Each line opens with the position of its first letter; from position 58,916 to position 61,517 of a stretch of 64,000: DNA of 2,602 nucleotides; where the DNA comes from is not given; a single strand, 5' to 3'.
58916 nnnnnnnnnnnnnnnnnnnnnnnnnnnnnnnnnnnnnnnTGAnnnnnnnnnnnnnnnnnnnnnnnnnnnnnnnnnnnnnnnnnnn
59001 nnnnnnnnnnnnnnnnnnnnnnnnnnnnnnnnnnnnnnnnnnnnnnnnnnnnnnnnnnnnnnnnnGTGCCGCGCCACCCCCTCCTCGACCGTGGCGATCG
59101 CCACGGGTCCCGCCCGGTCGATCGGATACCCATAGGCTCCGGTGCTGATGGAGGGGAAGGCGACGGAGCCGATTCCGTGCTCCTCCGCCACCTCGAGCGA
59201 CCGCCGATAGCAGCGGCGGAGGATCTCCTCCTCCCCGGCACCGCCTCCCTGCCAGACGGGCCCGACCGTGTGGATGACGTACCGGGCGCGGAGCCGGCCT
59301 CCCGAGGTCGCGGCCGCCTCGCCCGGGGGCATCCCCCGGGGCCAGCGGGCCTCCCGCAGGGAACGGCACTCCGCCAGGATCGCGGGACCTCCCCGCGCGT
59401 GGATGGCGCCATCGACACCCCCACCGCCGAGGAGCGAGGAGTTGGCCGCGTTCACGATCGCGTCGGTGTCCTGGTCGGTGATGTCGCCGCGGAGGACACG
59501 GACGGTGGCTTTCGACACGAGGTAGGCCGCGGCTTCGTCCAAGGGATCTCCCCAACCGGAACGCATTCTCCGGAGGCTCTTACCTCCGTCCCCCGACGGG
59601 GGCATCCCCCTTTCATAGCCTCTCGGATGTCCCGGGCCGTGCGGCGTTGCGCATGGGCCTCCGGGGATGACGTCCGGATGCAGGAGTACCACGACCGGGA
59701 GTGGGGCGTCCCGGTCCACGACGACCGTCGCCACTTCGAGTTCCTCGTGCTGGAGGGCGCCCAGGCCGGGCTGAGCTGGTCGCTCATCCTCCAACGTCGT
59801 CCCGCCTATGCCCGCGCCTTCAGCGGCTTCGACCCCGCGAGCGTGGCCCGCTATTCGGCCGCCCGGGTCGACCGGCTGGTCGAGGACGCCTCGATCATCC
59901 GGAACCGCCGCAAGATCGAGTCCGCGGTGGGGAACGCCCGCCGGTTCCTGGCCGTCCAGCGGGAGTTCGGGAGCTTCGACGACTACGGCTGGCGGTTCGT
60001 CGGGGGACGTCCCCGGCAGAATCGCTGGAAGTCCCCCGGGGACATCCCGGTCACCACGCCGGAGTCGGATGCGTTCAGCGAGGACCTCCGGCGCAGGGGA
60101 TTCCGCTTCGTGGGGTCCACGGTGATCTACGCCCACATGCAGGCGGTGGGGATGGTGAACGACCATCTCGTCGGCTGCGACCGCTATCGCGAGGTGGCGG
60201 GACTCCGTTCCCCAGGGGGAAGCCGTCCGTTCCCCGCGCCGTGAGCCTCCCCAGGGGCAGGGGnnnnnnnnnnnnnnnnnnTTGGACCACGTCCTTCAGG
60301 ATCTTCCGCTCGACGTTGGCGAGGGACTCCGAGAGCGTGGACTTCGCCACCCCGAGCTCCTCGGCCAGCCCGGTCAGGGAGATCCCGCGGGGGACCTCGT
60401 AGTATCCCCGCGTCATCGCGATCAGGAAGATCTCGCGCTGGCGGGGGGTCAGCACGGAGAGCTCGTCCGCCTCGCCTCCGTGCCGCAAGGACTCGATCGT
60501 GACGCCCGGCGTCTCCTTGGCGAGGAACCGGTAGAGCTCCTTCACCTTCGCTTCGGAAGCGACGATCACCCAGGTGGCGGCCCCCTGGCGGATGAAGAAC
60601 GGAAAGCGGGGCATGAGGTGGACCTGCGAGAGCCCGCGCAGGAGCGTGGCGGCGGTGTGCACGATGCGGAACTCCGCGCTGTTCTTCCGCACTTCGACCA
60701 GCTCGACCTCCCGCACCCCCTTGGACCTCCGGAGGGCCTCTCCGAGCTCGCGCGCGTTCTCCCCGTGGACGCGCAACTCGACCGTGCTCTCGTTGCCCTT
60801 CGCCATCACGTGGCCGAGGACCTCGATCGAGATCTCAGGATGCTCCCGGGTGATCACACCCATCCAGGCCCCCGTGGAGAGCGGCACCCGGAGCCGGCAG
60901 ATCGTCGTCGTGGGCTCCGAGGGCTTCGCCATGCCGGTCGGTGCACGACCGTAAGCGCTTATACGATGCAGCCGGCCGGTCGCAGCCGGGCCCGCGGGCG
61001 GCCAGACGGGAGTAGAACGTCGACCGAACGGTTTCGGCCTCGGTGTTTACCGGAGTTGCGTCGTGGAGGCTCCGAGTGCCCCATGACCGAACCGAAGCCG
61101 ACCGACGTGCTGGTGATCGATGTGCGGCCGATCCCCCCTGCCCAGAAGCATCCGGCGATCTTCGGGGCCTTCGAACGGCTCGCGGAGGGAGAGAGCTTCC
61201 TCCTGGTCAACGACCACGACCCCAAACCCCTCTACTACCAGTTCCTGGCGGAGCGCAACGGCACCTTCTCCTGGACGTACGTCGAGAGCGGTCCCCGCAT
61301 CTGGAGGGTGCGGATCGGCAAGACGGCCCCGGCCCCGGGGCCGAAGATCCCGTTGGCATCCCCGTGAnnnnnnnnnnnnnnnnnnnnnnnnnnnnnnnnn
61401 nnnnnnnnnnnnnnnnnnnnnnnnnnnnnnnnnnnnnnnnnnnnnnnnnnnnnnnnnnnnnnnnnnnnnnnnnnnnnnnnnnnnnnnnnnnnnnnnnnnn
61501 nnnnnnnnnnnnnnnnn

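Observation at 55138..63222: Putative NO/O2/metal-stress island interleaved with Moco biosynthesis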

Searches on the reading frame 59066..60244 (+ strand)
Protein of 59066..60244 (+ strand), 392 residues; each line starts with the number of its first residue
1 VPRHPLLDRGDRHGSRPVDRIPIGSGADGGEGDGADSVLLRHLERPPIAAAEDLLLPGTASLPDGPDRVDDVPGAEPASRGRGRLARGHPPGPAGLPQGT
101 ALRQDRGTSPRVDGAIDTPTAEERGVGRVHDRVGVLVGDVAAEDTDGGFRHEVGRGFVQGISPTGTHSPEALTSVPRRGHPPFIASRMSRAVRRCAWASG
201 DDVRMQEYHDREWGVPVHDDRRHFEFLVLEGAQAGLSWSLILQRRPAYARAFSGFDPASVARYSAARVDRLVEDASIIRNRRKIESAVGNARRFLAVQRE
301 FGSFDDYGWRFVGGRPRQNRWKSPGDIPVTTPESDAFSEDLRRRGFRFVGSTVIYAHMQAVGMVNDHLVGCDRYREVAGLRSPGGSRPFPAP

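Call 3: search_protein_families(library=pfam, proteins=[window:59066-60244:+], max_evalue=0.01)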
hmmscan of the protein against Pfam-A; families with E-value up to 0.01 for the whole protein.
window:59066-60244:+ (392 aa): 1 family
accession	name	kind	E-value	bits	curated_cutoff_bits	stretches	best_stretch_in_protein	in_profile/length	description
PF03352.18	Adenine_glyco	-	4.5e-75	251.8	25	1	197-373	1-176/177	Methyladenine glycosylase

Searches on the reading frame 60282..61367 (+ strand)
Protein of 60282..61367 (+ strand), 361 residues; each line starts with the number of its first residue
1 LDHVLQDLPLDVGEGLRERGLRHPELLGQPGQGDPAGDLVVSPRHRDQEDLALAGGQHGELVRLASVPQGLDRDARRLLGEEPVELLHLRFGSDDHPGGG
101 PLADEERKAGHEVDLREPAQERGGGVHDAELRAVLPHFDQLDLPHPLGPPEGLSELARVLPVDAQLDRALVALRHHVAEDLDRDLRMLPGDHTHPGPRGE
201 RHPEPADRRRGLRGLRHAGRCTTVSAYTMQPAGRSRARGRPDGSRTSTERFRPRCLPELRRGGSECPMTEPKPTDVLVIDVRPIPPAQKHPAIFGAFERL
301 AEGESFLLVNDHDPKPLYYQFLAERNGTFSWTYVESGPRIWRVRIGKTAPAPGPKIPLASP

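Call 3: search_protein_families(library=pfam, proteins=[window:60282-61367:+], max_evalue=0.01)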
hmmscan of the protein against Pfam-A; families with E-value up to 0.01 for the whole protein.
window:60282-61367:+ (361 aa): 1 family
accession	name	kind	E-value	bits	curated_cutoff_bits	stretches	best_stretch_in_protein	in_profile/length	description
PF10006.14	DUF2249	-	1.9e-29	101.7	29.5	1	278-347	1-70/70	Uncharacterized conserved protein (DUF2249)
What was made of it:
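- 61080..61367 (+): DUF2249 protein, 95 aa. Its stop codon overlaps the start of the next gene. PF10006 1.9e-29 (call 3).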
